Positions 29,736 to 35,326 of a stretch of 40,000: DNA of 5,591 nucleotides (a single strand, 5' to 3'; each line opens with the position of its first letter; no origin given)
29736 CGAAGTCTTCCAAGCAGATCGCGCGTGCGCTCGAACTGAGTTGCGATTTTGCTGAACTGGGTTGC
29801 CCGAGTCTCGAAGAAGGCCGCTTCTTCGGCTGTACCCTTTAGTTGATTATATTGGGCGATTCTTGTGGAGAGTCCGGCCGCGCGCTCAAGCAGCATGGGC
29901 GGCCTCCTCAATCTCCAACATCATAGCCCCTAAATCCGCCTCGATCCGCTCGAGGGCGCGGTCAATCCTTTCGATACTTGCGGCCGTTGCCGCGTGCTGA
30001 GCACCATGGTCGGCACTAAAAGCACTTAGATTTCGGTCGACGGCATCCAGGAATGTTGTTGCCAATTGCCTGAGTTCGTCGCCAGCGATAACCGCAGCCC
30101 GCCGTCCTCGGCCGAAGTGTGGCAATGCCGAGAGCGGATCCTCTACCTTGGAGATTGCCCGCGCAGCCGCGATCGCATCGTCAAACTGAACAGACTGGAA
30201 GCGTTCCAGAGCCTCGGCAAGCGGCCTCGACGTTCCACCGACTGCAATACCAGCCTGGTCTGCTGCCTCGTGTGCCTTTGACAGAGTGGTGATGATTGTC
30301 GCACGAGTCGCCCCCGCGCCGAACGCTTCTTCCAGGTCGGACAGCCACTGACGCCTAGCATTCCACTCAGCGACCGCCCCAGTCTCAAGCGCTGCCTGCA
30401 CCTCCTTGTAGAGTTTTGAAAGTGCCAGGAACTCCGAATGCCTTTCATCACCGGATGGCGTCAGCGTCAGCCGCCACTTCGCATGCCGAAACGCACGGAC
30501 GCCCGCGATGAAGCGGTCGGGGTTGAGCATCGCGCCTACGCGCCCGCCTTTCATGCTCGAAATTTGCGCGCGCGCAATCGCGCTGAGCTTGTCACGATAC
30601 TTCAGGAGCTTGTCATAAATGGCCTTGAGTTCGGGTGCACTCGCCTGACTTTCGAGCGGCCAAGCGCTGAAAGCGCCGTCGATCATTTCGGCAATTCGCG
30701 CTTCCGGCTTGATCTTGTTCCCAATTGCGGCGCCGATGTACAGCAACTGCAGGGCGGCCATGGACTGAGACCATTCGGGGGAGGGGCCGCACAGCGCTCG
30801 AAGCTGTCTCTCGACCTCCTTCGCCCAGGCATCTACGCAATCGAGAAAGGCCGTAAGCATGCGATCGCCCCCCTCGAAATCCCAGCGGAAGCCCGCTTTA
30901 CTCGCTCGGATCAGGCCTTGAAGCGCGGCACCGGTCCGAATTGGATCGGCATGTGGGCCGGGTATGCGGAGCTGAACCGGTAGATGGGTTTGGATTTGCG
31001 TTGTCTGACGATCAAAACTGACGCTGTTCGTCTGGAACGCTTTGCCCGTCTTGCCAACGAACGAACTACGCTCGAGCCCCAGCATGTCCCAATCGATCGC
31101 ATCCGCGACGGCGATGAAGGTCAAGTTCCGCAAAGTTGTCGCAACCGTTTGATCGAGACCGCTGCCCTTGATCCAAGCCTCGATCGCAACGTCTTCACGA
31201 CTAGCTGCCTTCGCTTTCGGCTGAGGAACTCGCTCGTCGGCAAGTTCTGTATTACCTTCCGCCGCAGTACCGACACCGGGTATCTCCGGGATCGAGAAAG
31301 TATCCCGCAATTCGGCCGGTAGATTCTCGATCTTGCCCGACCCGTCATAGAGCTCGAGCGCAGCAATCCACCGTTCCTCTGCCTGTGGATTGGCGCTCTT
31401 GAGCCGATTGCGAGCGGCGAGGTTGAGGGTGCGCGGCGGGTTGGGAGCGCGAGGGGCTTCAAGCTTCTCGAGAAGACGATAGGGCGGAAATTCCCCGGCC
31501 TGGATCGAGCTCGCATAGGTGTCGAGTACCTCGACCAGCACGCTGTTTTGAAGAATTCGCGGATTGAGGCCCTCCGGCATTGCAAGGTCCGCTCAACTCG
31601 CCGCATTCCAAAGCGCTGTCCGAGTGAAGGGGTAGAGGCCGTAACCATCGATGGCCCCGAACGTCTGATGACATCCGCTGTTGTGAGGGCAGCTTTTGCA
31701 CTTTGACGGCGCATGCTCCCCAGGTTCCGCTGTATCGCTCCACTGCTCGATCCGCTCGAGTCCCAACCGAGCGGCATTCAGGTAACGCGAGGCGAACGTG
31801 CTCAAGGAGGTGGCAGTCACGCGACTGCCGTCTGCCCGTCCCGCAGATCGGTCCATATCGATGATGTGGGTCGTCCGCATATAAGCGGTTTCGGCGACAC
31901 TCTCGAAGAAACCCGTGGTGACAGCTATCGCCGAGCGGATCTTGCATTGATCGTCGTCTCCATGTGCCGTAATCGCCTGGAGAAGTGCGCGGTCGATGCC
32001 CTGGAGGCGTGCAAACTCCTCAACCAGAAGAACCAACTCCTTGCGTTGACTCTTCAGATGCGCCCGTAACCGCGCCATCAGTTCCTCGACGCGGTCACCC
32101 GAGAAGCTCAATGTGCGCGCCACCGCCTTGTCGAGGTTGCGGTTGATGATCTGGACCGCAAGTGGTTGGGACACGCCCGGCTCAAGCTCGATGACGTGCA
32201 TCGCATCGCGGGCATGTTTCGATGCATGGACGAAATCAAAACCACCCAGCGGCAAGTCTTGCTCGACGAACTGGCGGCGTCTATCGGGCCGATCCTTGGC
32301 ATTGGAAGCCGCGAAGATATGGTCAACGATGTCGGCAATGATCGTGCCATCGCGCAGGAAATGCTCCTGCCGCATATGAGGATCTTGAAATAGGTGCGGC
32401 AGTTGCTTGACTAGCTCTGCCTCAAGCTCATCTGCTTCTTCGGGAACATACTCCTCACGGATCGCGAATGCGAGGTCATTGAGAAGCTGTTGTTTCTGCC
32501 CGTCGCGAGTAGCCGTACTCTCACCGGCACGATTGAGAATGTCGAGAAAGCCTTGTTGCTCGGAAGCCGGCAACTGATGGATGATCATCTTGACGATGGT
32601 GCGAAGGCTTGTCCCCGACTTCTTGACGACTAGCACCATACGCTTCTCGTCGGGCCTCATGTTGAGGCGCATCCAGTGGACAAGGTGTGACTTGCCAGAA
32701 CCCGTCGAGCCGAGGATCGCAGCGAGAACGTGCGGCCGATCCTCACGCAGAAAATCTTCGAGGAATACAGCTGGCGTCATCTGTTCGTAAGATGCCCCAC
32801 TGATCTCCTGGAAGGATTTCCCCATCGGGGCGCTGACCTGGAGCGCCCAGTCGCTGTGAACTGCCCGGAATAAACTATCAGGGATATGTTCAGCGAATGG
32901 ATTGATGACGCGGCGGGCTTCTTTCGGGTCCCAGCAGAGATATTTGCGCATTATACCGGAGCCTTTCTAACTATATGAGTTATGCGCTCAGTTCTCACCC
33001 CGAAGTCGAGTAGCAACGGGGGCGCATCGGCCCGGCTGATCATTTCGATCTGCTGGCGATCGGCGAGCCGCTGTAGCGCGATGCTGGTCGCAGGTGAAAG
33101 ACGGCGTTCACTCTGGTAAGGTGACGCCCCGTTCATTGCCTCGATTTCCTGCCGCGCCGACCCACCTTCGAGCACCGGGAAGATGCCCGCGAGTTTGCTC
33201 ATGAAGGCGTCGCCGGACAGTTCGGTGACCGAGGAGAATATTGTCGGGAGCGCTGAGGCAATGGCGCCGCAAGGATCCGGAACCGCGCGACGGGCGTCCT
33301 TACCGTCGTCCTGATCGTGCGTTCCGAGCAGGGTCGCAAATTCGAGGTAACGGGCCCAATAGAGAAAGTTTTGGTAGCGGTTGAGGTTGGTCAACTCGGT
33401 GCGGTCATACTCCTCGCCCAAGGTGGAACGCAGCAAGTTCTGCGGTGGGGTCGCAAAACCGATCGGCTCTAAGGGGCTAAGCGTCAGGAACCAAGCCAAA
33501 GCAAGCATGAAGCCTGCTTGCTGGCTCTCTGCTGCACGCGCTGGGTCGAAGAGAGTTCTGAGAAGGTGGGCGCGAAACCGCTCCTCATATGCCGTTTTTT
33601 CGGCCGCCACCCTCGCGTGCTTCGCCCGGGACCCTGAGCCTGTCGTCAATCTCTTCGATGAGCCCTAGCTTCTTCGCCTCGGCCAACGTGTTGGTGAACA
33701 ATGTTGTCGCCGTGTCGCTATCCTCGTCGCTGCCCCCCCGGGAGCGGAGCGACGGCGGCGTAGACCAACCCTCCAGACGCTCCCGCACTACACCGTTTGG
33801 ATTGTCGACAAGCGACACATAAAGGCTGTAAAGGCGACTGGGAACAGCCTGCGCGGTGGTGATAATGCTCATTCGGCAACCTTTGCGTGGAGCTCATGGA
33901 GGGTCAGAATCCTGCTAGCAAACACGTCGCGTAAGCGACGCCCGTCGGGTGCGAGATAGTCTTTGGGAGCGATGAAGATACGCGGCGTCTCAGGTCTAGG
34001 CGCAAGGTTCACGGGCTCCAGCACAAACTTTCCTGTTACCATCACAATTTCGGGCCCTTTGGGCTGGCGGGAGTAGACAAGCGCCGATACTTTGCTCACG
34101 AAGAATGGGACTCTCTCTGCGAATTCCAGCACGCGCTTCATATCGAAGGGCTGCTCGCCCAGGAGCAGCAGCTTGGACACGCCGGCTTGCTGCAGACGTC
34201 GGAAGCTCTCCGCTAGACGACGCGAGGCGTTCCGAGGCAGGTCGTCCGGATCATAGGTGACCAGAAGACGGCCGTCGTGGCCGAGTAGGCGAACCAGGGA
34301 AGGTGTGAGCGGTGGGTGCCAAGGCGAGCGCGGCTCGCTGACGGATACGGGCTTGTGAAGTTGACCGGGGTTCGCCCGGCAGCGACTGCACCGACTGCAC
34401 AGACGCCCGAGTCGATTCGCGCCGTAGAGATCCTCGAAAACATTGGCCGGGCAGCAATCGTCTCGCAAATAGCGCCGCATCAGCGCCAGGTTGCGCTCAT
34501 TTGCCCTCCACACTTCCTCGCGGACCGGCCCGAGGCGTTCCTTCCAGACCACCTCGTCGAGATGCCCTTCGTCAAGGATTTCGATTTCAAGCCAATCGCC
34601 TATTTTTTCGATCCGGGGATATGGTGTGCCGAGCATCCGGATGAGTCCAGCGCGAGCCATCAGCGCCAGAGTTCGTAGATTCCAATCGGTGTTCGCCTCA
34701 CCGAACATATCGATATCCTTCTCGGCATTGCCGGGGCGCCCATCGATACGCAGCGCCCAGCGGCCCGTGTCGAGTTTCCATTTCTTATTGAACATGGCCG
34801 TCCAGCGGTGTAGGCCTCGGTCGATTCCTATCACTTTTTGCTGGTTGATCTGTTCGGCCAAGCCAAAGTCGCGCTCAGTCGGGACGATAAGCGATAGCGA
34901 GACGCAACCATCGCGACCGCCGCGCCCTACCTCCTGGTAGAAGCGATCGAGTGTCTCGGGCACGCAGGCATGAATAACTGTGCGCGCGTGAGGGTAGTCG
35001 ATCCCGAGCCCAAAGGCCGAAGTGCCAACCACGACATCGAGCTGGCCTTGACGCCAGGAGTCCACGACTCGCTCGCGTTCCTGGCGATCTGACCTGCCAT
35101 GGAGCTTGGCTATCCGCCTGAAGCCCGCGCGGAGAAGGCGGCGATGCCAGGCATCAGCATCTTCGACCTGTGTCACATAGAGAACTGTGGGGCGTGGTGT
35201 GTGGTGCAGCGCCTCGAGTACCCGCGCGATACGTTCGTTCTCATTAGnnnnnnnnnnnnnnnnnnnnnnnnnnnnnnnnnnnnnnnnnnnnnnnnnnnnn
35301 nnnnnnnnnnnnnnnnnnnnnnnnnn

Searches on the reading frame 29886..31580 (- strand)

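Call 5: search_protein_families(library=ncbifam, proteins=[window:29886-31580:-], max_evalue=0.001)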
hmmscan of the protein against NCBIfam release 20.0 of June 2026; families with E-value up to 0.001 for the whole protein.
window:29886-31580:- (564 aa): 1 family
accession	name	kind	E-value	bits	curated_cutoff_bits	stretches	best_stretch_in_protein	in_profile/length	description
NF041065.1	DpdH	equivalog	3.3e-42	145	450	1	5-535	464-1006/1014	protein DpdH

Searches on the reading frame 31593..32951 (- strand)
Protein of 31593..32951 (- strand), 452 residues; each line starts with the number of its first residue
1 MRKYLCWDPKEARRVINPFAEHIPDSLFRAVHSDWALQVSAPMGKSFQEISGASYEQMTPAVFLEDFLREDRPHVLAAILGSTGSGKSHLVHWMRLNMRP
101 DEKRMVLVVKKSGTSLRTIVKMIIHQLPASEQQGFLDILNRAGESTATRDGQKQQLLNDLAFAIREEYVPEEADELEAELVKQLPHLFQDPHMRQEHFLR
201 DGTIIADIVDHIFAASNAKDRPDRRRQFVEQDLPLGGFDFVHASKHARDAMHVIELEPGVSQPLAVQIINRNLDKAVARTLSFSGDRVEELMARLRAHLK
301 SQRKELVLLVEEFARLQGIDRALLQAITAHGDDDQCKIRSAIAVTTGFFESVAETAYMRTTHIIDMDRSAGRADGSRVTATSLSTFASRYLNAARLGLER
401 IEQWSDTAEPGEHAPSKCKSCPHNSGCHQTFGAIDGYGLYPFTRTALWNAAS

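Call 5: search_protein_families(library=ncbifam, proteins=[window:31593-32951:-], max_evalue=0.001)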
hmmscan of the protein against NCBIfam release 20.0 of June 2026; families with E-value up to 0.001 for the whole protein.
window:31593-32951:- (452 aa): 1 family
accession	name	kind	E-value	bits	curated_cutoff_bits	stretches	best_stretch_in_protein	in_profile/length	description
NF041065.1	DpdH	equivalog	1.1e-113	381.6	450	1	4-451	1-452/1014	protein DpdH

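Call 9: find_related_loci(query=window:31596-32951:-, collection=genome_contigs, flank=10000)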
Query window:31596-32951:- (452 aa) in genome_contigs; peptide patterns used: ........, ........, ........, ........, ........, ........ (x = any residue, [..] = any of these).
48 stretches matched a pattern; 3 encode a relative of the query (tblastn E <= 1e-3); 3 distinct loci.
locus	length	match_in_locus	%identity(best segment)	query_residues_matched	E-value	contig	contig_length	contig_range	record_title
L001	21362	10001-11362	74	1-452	0e+0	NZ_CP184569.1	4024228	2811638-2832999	Ensifer sp. R-19 chromosome 1, complete sequence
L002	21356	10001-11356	72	1-452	0e+0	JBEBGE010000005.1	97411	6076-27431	MAG: Devosia sp. isolate ASF_14 NODE_67_length_97411_cov_6.177029, whole genome shotgun sequence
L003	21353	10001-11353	72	1-451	0e+0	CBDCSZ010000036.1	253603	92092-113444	MAG: Paracoccaceae bacterium isolate 3c92cf09-0eb4-4adc-9e85-15045679238b genome assembly, contig: contig_36, whole geno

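Call 50: find_related_loci(query=window:31596-32951:-, collection=metagenome_contigs, flank=10000)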
Query window:31596-32951:- (452 aa) in metagenome_contigs; peptide patterns used: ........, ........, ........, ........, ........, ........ (x = any residue, [..] = any of these).
59 stretches matched a pattern; 8 encode a relative of the query (tblastn E <= 1e-3); 8 distinct loci.
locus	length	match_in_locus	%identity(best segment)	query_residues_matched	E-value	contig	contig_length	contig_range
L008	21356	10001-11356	73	1-452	0e+0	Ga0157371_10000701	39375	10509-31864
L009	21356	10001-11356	72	1-452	0e+0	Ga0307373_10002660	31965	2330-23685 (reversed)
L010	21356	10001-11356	72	1-452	0e+0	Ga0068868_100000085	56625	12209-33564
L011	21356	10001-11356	72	1-452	0e+0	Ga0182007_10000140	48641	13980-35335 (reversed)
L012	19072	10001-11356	72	1-452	0e+0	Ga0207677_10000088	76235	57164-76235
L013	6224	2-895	75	155-452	3e-151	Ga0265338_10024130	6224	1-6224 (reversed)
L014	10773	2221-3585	48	1-451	3e-135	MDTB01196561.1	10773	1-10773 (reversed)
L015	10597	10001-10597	71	1-199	1e-92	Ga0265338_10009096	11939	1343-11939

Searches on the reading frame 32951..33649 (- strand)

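Call 5: search_protein_families(library=ncbifam, proteins=[window:32951-33649:-], max_evalue=0.001)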
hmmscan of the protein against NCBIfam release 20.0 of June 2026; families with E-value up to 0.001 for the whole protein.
window:32951-33649:- (232 aa): 1 family
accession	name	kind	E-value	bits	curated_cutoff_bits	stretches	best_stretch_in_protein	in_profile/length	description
NF041064.1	DpdG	equivalog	6.8e-36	124.1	80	1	11-226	77-290/290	protein DpdG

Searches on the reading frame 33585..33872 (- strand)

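Call 5: search_protein_families(library=ncbifam, proteins=[window:33585-33872:-], max_evalue=0.001)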
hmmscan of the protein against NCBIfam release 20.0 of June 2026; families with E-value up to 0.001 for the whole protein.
window:33585-33872:- (95 aa): 1 family
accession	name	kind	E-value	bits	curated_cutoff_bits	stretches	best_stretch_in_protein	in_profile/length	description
NF041064.1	DpdG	equivalog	7.4e-06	25.5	80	1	1-80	1-75/290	protein DpdG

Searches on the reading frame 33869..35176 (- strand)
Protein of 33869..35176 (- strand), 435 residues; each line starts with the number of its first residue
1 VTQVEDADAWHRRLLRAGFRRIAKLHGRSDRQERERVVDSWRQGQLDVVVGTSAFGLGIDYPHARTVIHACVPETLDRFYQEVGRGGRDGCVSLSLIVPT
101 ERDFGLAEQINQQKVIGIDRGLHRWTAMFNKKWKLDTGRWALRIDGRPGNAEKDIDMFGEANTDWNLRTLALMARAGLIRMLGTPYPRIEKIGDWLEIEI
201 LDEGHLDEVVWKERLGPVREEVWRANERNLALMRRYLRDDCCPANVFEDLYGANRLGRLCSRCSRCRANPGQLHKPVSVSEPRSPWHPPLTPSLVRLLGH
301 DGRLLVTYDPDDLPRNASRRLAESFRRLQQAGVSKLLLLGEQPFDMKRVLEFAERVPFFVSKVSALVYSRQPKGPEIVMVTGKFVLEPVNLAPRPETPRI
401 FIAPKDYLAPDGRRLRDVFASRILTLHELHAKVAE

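Call 6: search_protein_families(library=ncbifam, proteins=[window:33869-35176:-], max_evalue=0.001)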
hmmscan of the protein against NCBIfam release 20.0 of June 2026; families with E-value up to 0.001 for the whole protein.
window:33869-35176:- (435 aa): 26 families (the best 25 are shown)
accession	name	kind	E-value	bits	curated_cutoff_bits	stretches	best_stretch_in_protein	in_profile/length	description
NF041063.1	DpdF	equivalog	8.3e-113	378.6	550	1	2-411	385-809/813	protein DpdF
TIGR01389.1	recQ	equivalog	3.2e-21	75.4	640.2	1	22-113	251-342/591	DNA helicase RecQ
TIGR00614.1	recQ_fam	subfamily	4.2e-18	65.4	219.8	1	25-110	256-341/470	RecQ family ATP-dependent DNA helicase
NF008279.0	PRK11057.1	equivalog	1.9e-15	56.3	1015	1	13-117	255-358/608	ATP-dependent DNA helicase RecQ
TIGR04121.1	DEXH_lig_assoc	equivalog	2.1e-13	48.9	850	1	7-102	261-360/804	ligase-associated DNA damage response DEXH box helicase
NF002340.1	PRK01297.1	equivalog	6.2e-08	31.8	564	1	12-103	267-357/372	ATP-dependent RNA helicase RhlB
TIGR03817.1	DECH_helic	hypoth_equivalog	7.4e-08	31.1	874.1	1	31-101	315-385/742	helicase/secretion neighborhood putative DEAH-box helicase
NF010338.0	PRK13767.1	equivalog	1e-07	30.6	849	1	22-103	318-400/877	ATP-dependent helicase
NF008168.0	PRK10917.2-2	equivalog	5.6e-07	28.2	718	1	20-95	612-688/795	ATP-dependent DNA helicase RecG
NF053631.1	RNA_helic_CshA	equivalog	8.1e-07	28.3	646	1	17-112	260-354/434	degradosome RNA helicase CshA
NF008170.0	PRK10917.2-4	equivalog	1.7e-06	26.3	975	1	21-102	647-729/826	ATP-dependent DNA helicase RecG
NF008167.0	PRK10917.2-1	equivalog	8.5e-06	24.1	995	1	21-102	562-644/744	ATP-dependent DNA helicase RecG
NF008163.0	PRK10917.1-1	equivalog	1.6e-05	23.4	796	1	20-94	517-592/692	ATP-dependent DNA helicase RecG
NF007284.0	PRK09751.1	equivalog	1.7e-05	22.3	1496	1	25-102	355-433/1538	ATP-dependent helicase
TIGR00643.1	recG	equivalog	1.9e-05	23.6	659.4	1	20-98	483-562/629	ATP-dependent DNA helicase RecG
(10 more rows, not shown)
